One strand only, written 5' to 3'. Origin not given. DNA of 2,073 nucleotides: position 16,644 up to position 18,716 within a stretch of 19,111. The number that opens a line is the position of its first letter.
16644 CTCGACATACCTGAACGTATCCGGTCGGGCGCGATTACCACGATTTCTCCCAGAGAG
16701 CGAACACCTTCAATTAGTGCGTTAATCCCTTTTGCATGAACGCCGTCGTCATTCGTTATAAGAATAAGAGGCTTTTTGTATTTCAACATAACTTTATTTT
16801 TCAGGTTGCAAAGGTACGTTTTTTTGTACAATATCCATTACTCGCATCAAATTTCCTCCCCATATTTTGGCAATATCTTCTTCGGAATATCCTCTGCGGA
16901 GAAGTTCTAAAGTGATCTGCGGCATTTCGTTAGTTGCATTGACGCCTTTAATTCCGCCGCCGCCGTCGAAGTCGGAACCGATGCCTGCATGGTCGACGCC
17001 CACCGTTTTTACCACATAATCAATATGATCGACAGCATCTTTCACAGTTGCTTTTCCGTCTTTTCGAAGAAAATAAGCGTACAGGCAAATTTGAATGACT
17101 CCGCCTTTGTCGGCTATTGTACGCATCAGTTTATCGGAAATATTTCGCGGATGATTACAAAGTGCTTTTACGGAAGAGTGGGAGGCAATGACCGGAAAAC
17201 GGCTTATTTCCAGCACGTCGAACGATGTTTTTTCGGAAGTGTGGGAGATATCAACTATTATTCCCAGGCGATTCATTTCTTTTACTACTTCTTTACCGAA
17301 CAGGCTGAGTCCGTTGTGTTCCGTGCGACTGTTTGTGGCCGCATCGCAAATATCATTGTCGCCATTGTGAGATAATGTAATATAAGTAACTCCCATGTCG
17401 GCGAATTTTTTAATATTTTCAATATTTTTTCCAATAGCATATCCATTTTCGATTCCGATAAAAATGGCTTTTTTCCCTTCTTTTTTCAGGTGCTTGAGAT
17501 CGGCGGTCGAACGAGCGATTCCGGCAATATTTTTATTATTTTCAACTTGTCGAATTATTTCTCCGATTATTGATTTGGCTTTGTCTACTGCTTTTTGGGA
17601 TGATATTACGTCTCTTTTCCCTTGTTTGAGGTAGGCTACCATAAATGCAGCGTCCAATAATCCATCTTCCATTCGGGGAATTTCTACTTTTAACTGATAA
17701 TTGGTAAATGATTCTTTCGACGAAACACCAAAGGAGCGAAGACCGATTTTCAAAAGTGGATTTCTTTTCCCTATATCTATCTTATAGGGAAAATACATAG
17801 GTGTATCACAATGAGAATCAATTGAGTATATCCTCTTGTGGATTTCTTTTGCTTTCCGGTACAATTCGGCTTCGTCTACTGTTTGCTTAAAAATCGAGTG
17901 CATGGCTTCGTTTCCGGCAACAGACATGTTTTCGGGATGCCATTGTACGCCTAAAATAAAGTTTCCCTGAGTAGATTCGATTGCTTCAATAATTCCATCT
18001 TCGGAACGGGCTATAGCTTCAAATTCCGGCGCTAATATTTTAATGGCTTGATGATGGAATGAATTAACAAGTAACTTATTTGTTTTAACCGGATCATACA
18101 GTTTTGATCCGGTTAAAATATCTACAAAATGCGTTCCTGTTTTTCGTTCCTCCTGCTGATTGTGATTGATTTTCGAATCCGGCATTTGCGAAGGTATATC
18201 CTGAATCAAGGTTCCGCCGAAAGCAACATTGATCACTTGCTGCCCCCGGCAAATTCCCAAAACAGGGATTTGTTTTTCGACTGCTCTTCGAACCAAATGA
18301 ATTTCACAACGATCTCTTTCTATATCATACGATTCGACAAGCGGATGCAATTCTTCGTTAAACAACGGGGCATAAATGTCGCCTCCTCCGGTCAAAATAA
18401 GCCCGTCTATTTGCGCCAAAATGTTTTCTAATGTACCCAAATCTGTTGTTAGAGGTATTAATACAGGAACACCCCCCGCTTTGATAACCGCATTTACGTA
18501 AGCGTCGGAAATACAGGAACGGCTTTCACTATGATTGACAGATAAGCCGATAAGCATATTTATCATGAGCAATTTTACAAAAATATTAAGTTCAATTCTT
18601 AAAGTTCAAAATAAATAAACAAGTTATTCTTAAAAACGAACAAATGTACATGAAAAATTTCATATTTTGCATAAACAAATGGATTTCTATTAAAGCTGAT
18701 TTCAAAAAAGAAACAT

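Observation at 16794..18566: Single polypeptide fusing a C26 gamma-glutamyl hydrolase-type amidotransferase domain to an M19 dipeptidase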

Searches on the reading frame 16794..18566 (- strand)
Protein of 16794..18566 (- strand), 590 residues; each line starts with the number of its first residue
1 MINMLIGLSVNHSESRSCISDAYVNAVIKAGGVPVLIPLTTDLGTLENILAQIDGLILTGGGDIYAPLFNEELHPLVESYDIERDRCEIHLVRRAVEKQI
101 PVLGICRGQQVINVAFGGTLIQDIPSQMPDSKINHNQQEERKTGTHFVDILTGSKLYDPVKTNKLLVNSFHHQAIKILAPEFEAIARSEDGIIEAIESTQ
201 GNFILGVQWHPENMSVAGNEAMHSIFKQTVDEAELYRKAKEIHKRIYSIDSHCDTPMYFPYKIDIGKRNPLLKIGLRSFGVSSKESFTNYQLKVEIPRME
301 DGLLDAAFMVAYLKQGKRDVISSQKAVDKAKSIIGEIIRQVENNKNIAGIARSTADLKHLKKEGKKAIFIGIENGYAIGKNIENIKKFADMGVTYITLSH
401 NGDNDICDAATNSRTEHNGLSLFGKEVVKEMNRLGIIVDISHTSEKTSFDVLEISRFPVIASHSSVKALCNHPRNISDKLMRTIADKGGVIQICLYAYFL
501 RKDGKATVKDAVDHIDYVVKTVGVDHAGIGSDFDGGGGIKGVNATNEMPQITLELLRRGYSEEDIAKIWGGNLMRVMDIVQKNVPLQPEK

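Call 3: search_protein_families(library=pfam, proteins=[window:16794-18566:-], max_evalue=0.01)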
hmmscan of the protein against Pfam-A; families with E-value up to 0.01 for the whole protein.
window:16794-18566:- (590 aa): 3 families
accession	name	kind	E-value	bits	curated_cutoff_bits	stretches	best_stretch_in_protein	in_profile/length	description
PF01244.27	Peptidase_M19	-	1.2e-103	347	26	1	242-578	2-318/319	Membrane dipeptidase (Peptidase family M19)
PF07722.19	Peptidase_C26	-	2.5e-64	217.5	20.5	1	11-212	17-219/219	Peptidase C26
PF00117.34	GATase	-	1.2e-17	64.7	22.8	1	36-221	26-181/190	Glutamine amidotransferase class-I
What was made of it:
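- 16794..18566 (-): Fusion gene (590 aa from ATG 18566; more likely 587 aa from ATG 18557; stop codon TAA at 16794-16796). Pfam C26 plus M19 (call 3).
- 17931..18536 (-): Peptidase C26 / class I glutamine-amidotransferase-fold domain, residues 11-212. Nucleophile Cys106 (18249-18251), His210 (17937-17939), Glu212 (17931-17933), and S1 Gln110. PF07722 at 217.5 bits (call 3).
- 16833..17843 (-): Peptidase M19 (renal-dipeptidase-type, TIM-barrel binuclear zinc) domain, residues 242-578. His252/Asp254 (HCD), Glu373, His400, His442, His463, Arg474, Asp532/Asp534 (DFDG). PF01244 at 347 bits over 2-318 of 319 positions (call 3).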

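Call 4: search_protein_families(library=ncbifam, proteins=[window:16794-18566:-], max_evalue=0.01)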
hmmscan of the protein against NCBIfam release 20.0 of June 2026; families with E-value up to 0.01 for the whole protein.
window:16794-18566:- (590 aa): 25 families
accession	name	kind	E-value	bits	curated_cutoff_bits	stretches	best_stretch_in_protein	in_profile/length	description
NF008471.0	PRK11366.1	equivalog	2.4e-31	109.1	266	1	17-215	25-227/254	gamma-glutamyl-gamma-aminobutyrate hydrolase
NF045546.1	GCDPHdlase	equivalog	1.8e-17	64.1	250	1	36-228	39-196/198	gamma-glutamyl-CDP-amidate hydrolase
NF001975.0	PRK00758.1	equivalog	1.8e-14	53.7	198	1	45-223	36-175/185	GMP synthase subunit A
TIGR00888.1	guaA_Nterm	equivalog_domain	7e-13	48.4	172.15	1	90-224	61-179/188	glutamine-hydrolyzing GMP synthase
NF011201.0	PRK14607.1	equivalog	1.4e-11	43.8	670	1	94-229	68-188/534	bifunctional anthranilate synthase component II/anthranilate phosphoribosyltransferase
NF000848.1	PRK00074.1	equivalog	2.6e-11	42.8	400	1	93-251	64-209/512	glutamine-hydrolyzing GMP synthase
NF005849.0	PRK07765.1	equivalog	4.2e-11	42.5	308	1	87-227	64-189/219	aminodeoxychorismate/anthranilate synthase component II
NF010081.0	PRK13566.1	equivalog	5.1e-11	41.5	645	1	91-235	592-722/729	anthranilate synthase component I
TIGR01815.1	TrpE-clade3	equivalog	1.2e-07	30.1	739.15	1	92-231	581-706/717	anthranilate synthase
NF006562.0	PRK09065.1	equivalog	2.5e-07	30.5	205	1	92-217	83-194/242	glutamine amidotransferase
TIGR01368.1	CPSaseIIsmall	equivalog_domain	3.8e-07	29.4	307.35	1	88-119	235-266/361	glutamine-hydrolyzing carbamoyl-phosphate synthase small subunit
NF003792.0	PRK05380.1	equivalog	5.1e-07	28.8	308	1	88-238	361-531/534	CTP synthase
TIGR00566.1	trpG_papA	subfamily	3.2e-06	27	121.05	1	95-222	70-186/192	glutamine amidotransferase of anthranilate synthase or aminodeoxychorismate synthase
NF005799.0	PRK07649.1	equivalog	1.7e-05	24.5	327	1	95-226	68-185/195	aminodeoxychorismate/anthranilate synthase component II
NF005946.0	PRK08007.1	equivalog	2.4e-05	24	332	1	93-215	66-173/187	aminodeoxychorismate synthase component 2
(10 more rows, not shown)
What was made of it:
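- On PuuD (gamma-glutamyl-gamma-aminobutyrate hydrolase) equivalog, NCBIfam NF008471: 109.1 bits against a cutoff of 266 (call 4).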

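Call 5: search_solved_structures(query=window:16794-18566:-, max_evalue=0.00001, show_alignments=3)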
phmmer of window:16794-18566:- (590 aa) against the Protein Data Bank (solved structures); distinct sequences matched with E-value up to 0.00001: 22.
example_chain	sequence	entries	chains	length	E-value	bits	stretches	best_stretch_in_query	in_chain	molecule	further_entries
3b40_A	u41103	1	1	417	1.2e-54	189.3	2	341-511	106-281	Probable dipeptidase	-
5lx0_A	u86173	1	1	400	1.3e-50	176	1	294-582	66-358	Dipeptidase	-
5lwz_A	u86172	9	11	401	1.3e-50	176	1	294-582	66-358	Dipeptidase | Dipeptidase gliJ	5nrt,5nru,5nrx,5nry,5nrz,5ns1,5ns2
5lx4_A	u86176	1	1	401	1.4e-50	175.9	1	294-582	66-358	Dipeptidase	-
5lx7_A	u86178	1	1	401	1.5e-50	175.8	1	294-582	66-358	Dipeptidase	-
5lx1_A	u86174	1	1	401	1.7e-49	172.3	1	294-582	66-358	Dipeptidase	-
2rag_A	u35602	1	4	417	4e-47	164.5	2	235-500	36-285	Dipeptidase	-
3fij_A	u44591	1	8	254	3.7e-46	161.3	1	7-235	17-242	Lin1909 protein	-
3id7_A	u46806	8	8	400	4.4e-46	161.1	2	295-501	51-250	Dipeptidase | renal dipeptidase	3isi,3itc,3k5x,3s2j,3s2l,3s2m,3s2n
9h0b_B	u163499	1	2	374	1.3e-43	152.9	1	294-582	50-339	Dipeptidase 1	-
1itq_A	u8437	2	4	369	2.9e-41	145.1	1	351-582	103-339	RENAL DIPEPTIDASE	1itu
2i5g_A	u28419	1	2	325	2.6e-40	142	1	340-538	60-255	amidohydrolase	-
6vgo_A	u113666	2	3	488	8.8e-39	136.9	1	293-582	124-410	Dipeptidase 3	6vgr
3neh_A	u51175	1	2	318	8.6e-32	113.9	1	347-572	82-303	Renal dipeptidase family protein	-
3lu2_A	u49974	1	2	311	1.1e-31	113.6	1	346-570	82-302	Lmo2462 protein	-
6vtv_A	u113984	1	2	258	5.8e-27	97.9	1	16-214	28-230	Gamma-glutamyl-gamma-aminobutyrate hydrolase PuuD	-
3ly0_A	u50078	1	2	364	4e-24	88.6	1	321-571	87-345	Dipeptidase AC. Metallo peptidase. MEROPS family M19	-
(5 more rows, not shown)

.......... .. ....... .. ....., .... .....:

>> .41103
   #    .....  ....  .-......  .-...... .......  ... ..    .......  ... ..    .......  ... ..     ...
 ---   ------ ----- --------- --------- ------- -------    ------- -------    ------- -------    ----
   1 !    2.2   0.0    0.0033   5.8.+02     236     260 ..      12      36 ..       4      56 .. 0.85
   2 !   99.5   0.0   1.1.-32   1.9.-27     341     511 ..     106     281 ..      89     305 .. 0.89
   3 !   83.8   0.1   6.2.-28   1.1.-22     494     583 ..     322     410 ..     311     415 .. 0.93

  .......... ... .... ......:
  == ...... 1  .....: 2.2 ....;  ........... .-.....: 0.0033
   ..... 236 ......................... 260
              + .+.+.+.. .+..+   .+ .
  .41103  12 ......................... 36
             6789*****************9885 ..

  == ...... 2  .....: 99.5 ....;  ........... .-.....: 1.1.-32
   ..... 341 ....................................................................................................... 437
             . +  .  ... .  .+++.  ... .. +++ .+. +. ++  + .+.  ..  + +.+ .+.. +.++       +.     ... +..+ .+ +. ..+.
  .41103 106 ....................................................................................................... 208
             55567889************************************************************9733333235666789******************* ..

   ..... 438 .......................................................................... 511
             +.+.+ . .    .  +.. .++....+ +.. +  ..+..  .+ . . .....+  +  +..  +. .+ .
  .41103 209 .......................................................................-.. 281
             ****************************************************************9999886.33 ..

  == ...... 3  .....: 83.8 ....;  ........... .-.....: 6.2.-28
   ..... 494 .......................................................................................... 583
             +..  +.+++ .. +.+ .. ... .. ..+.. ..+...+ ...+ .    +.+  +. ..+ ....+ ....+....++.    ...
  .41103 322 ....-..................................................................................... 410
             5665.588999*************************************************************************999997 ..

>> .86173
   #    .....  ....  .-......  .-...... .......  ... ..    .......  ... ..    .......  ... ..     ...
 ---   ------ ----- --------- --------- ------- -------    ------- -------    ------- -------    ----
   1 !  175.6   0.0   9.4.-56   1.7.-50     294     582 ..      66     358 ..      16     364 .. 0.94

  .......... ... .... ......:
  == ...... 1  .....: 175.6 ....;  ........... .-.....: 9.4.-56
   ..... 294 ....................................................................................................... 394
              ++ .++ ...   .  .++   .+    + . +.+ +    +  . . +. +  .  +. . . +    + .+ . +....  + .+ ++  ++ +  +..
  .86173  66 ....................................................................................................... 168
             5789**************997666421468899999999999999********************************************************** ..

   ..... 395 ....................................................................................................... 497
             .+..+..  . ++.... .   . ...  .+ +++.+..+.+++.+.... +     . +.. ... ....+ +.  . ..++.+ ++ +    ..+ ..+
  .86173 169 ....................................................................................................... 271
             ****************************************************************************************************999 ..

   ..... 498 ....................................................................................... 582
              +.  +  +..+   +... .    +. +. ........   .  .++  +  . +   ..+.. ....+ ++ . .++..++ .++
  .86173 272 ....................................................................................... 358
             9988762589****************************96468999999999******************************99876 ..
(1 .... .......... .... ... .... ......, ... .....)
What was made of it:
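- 16833..17843 (-): E 1e-54 to 1e-41 against PvdM, GliJ, 2rag, Sco3058 and human DPEP1 (call 5).
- On MEROPS M19 / Pfam PF01244 (renal/membrane dipeptidase family): The DFDG, SH and EN motifs align with GliJ and PvdM (call 5).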
